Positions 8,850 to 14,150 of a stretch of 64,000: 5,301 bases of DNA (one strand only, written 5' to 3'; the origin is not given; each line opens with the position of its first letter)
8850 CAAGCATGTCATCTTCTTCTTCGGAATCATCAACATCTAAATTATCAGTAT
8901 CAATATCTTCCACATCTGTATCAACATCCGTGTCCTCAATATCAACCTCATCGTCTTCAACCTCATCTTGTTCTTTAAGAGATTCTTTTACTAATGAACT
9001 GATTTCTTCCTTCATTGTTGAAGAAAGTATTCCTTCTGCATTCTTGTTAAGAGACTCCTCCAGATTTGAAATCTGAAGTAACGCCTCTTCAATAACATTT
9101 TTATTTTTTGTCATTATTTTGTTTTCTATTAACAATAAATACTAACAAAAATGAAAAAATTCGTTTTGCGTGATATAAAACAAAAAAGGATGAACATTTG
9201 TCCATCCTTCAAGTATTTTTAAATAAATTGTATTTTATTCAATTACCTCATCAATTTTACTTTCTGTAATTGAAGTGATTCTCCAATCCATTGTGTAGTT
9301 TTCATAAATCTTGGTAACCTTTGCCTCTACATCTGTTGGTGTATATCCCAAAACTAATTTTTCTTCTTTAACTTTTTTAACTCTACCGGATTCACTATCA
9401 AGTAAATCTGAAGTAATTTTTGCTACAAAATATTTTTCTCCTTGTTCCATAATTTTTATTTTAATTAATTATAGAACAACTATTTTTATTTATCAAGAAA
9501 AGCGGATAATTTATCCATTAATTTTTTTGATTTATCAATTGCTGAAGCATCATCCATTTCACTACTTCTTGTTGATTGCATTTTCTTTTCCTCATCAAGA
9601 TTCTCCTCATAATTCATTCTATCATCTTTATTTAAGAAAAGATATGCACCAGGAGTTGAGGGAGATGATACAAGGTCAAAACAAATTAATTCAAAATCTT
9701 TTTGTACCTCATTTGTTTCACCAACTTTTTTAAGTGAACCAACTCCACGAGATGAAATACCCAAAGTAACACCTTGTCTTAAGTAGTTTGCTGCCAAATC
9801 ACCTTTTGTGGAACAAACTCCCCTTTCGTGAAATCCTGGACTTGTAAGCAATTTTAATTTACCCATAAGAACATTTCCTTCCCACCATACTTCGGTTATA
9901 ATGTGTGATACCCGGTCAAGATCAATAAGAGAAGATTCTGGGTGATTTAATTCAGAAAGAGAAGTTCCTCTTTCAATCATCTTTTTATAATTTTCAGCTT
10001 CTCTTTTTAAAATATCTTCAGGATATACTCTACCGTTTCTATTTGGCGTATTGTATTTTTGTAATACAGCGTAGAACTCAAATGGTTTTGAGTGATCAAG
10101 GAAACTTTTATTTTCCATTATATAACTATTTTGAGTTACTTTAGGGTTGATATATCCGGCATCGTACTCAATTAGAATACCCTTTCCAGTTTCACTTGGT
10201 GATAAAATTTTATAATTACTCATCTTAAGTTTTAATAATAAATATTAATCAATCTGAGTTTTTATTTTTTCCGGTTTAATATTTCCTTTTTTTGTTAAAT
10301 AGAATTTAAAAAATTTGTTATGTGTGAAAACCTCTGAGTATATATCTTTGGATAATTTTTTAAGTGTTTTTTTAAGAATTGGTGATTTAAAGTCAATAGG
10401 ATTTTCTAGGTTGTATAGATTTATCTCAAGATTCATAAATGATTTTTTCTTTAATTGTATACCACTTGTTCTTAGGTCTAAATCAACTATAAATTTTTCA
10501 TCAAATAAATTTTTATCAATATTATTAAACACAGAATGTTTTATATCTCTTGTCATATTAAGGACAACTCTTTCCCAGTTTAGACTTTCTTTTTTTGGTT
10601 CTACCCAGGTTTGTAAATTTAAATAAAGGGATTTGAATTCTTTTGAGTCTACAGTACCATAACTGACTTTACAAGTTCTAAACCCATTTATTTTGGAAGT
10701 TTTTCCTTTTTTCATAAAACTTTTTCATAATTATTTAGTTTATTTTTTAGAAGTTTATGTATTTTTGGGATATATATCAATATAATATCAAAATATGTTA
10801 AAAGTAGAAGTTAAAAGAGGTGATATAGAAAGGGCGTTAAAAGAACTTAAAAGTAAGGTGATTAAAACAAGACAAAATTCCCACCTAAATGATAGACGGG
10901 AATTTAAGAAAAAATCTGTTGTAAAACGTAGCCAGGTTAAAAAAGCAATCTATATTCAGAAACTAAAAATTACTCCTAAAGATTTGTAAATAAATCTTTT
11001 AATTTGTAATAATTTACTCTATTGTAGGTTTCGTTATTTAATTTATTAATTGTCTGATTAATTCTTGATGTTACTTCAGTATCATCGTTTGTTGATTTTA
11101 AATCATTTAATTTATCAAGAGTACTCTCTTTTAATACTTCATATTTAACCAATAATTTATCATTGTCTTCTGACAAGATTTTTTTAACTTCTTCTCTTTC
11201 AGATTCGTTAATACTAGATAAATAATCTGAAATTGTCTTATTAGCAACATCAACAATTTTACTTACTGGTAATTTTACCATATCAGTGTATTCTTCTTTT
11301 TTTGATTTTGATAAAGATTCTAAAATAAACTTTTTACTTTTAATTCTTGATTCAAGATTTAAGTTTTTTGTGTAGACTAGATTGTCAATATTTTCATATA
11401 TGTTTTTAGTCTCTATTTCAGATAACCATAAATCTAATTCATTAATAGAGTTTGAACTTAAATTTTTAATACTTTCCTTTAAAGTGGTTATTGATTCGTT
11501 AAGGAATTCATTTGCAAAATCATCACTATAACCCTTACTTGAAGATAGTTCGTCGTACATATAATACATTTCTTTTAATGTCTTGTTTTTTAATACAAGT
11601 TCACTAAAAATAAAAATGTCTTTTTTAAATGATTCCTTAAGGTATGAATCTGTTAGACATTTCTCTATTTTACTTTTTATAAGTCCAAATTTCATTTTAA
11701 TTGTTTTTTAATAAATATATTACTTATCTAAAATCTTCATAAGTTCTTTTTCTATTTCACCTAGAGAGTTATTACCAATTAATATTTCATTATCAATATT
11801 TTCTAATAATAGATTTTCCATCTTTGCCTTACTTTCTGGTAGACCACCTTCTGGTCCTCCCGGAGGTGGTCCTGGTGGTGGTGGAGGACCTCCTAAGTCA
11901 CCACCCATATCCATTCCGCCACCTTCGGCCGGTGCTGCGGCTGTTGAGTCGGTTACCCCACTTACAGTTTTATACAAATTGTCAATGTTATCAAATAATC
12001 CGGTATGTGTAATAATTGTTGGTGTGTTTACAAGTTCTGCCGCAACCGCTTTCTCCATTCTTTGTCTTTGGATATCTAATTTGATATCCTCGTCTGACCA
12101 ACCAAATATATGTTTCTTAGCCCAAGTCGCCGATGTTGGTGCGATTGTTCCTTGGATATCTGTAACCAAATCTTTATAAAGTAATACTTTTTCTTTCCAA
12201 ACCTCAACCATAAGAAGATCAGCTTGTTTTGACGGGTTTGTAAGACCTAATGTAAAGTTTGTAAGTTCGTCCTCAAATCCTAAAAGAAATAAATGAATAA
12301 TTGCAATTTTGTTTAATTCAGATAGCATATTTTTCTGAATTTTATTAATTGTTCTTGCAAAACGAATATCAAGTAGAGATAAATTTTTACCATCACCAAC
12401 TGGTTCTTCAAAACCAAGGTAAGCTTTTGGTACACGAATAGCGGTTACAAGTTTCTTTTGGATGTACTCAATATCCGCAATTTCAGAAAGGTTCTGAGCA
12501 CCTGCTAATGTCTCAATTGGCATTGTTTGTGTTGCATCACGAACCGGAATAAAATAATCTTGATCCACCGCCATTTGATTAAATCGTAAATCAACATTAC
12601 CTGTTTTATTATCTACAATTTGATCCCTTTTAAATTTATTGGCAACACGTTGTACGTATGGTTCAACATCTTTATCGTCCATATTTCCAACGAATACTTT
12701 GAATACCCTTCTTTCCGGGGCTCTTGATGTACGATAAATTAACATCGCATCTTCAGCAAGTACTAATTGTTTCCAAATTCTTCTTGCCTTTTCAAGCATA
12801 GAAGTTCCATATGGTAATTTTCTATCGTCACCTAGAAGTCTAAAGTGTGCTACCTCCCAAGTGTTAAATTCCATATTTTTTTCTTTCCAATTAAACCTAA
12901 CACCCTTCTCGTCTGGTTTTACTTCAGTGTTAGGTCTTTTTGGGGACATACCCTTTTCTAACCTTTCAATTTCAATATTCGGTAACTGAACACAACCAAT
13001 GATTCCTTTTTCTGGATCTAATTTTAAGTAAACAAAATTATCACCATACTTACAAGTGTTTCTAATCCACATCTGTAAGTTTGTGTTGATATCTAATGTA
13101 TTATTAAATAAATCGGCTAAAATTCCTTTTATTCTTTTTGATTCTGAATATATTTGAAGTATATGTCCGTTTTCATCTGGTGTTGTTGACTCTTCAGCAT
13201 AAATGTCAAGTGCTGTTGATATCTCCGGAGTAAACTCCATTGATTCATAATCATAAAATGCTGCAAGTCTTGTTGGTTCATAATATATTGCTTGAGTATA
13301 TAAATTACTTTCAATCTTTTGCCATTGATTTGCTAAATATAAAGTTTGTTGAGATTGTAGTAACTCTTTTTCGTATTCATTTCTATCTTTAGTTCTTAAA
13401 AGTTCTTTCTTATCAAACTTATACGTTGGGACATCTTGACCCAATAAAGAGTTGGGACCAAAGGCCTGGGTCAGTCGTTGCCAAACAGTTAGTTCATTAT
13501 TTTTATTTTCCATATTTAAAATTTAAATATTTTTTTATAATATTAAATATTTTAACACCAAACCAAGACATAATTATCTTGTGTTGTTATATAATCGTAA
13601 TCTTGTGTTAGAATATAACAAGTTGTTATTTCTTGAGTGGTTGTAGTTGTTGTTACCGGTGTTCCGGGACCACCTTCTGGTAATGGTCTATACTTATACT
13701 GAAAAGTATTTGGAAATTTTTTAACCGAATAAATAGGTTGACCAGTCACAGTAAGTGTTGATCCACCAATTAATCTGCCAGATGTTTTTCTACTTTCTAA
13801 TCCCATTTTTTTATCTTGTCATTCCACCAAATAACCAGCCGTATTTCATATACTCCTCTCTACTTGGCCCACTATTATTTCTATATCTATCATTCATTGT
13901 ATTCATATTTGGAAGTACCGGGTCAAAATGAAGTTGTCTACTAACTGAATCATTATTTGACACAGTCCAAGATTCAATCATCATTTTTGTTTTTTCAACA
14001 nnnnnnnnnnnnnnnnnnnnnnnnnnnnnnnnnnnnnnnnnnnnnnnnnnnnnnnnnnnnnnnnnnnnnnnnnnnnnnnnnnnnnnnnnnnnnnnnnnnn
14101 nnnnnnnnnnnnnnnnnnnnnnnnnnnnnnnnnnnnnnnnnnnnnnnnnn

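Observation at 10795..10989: Phage-encoded ribosomal protein bS21 embedded on the opposite strand of the head module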

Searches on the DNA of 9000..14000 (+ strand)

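Call 6: search_dna_similar(query=window:9000-14000:+, collection=phages, mode=near, max_rows=20)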
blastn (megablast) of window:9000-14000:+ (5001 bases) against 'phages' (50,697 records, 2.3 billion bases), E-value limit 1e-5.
No match.

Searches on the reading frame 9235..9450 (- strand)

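Call 3: search_protein_families(library=pfam, proteins=[window:9235-9450:-], max_evalue=0.1)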
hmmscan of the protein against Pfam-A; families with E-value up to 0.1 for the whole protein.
window:9235-9450:- (71 aa): 1 family
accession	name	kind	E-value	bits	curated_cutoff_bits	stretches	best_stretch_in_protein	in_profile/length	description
PF14902.11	DUF4494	-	1.1e-06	29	27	1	8-69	2-63/139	Domain of unknown function (DUF4494)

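Call 5: search_protein_families(library=phrogs, proteins=[window:9235-9450:-], max_evalue=0.01)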
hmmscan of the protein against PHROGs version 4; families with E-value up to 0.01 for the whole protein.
window:9235-9450:- (71 aa): 0 families

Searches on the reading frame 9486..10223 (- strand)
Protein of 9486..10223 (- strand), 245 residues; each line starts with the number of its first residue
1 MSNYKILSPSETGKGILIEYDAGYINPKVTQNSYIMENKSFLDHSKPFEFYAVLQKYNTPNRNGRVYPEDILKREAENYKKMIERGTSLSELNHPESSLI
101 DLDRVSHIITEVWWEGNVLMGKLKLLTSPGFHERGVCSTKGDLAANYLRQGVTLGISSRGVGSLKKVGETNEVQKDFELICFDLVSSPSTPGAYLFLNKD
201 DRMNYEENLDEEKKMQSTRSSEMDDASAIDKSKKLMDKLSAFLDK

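Call 3: search_protein_families(library=pfam, proteins=[window:9486-10223:-], max_evalue=0.1)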
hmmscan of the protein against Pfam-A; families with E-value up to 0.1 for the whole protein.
window:9486-10223:- (245 aa): 2 families
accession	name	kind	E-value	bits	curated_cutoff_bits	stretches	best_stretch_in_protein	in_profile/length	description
PF03420.18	Peptidase_S77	-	1.8e-22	80.2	27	1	54-195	50-188/198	Prohead core protein serine protease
PF20034.4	Peptidase_S80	-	0.014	15.1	23.4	1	51-106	24-95/229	Peptidase S80 family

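Call 5: search_protein_families(library=phrogs, proteins=[window:9486-10223:-], max_evalue=0.01)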
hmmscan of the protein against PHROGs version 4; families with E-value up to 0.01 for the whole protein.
window:9486-10223:- (245 aa): 2 families
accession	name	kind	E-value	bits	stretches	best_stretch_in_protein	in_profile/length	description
phrog_207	-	head and packaging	1.5e-43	150.6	1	56-238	48-222/519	head maturation protease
phrog_3014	-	head and packaging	5.2e-09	36.7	1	42-224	21-216/266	head maturation protease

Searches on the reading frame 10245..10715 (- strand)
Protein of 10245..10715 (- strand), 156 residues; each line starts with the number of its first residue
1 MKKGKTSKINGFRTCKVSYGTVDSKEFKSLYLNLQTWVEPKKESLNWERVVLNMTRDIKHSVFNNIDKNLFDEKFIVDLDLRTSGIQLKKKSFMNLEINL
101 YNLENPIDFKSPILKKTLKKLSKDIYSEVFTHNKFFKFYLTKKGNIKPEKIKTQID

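Call 3: search_protein_families(library=pfam, proteins=[window:10245-10715:-], max_evalue=0.1)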
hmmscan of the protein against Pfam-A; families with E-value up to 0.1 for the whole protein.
window:10245-10715:- (156 aa): 0 families

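Call 5: search_protein_families(library=phrogs, proteins=[window:10245-10715:-], max_evalue=0.01)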
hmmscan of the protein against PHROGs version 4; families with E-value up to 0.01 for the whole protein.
window:10245-10715:- (156 aa): 0 families

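Call 43: find_homologous_proteins(query=window:10245-10715:-, max_evalue=0.001)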
Query window:10245-10715:- (156 aa): 4575 proteins with E <= 0.001 among 4609 candidates; the best 120 are listed.
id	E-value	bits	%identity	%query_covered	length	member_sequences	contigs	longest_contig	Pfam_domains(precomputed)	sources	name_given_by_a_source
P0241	4.5e-85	301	92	100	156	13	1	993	-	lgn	-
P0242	7.9e-84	297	89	100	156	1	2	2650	-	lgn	-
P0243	1.4e-82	293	90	99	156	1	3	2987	-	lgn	-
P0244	3.1e-78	279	83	100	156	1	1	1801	-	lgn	-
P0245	1.3e-68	248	79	99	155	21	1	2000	-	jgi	jgi:hypothetical protein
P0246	1.6e-68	247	79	99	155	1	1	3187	-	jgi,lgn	-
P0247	2.3e-68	247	79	99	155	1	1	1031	-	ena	-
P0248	2.8e-68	246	79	99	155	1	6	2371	-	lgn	-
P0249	3.7e-68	246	79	99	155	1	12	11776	-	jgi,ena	jgi:hypothetical protein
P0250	4.0e-68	246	78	99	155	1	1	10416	-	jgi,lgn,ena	-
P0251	4.9e-68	246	77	99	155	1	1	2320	-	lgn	-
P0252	7.3e-68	245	77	99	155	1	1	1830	-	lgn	-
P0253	1.1e-67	245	77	99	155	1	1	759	-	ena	-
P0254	1.1e-67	245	77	99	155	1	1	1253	-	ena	-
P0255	1.1e-67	245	77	99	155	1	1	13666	-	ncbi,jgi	jgi:hypothetical protein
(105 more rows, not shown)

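Call 55: predict_structure(alignment_id=A2)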
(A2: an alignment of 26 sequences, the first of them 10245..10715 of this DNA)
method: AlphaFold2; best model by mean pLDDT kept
length: 156 residues; sequences in the alignment: 26
mean_pLDDT: 72.0   pTM: 0.64
mean pLDDT of the five models: 72.0, 67.8, 57.6, 56.0, 39.8
residues with pLDDT >= 90: 0; 70-90: 97; 50-70: 55; < 50: 4
segments of 3 or more residues with pLDDT < 50: 1-4
pLDDT, mean of each block of 10 residues (from residue 1): 52 67 65 78 70 82 82 72 73 81 68 82 82 74 60 54
secondary structure, 60 per line:
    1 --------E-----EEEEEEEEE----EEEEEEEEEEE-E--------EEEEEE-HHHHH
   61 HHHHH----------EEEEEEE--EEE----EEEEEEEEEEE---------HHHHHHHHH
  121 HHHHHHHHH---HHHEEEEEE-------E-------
elements in order: E15-23 E28-38 E49-54 H56-65 E76-82 E85-87 E92-102 H112-129 E136-141
